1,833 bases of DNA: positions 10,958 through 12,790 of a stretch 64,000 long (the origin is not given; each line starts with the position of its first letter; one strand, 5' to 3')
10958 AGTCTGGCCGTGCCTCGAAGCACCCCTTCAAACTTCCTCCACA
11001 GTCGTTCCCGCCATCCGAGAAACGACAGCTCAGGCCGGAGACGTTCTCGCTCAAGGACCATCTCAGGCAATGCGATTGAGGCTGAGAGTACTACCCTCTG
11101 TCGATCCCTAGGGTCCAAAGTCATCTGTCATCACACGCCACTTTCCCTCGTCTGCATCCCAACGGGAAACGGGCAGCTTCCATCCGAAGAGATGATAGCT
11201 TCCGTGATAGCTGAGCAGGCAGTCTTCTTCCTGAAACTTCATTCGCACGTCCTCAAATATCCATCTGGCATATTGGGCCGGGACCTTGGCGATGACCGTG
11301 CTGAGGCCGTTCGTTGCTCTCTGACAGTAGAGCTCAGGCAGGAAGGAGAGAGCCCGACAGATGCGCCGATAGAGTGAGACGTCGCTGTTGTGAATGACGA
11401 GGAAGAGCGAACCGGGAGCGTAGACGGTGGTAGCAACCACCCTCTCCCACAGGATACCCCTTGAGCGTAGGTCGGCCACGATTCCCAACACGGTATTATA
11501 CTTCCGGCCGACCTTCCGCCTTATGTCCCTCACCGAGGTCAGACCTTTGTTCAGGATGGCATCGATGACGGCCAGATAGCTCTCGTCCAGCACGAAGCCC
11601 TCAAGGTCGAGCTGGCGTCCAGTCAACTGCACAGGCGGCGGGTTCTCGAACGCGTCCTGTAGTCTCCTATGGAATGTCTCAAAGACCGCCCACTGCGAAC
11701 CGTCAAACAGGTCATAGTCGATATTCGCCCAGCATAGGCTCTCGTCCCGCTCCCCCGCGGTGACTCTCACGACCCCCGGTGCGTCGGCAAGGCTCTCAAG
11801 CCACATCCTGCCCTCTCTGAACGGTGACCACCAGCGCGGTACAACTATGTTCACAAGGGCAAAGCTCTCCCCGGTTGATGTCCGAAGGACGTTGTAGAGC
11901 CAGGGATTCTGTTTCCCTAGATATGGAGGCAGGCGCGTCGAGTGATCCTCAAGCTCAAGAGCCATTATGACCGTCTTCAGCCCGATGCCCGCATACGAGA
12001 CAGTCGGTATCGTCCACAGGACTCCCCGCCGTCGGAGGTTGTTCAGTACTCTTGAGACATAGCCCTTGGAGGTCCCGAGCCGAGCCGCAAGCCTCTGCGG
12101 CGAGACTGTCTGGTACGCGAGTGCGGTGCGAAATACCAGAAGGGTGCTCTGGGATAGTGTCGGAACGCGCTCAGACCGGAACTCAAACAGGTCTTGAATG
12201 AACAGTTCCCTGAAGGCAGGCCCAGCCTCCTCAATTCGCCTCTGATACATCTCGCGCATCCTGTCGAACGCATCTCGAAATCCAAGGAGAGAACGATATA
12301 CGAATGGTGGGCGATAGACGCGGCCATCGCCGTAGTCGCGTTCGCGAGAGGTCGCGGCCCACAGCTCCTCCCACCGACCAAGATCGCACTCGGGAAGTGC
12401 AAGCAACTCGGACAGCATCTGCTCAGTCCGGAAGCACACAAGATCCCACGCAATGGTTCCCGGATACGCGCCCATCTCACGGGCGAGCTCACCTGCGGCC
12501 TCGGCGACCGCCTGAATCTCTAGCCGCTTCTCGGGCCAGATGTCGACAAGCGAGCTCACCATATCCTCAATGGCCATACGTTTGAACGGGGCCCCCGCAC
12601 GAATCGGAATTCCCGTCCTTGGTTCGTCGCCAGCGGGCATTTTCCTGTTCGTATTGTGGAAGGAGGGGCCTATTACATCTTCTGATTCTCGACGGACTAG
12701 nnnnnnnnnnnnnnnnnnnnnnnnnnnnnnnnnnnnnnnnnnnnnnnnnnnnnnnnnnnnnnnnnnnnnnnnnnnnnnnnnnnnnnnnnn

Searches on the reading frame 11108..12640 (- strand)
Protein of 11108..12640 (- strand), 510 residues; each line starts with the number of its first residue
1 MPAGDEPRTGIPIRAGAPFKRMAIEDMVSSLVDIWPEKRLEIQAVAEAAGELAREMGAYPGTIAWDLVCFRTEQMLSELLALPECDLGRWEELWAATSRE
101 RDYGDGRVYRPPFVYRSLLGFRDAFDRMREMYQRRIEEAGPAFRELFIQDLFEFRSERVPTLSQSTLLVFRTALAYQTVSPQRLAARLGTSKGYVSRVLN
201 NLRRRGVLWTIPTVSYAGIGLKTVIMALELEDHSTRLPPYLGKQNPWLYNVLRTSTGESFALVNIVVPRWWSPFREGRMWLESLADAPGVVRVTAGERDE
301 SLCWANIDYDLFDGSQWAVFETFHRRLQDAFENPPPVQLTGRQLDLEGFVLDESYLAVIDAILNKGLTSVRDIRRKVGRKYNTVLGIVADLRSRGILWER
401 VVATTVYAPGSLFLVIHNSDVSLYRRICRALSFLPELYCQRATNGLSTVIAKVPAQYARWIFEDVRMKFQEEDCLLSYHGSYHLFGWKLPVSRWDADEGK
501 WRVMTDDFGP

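Call 75: search_protein_families(library=pfam, proteins=[window:11108-12640:-], max_evalue=0.00001)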
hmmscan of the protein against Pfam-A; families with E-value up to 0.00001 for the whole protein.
window:11108-12640:- (510 aa): 1 family
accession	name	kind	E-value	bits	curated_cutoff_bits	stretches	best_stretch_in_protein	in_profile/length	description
PF12802.13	MarR_2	-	3e-06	27.7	27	0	161-207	4-49/61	MarR family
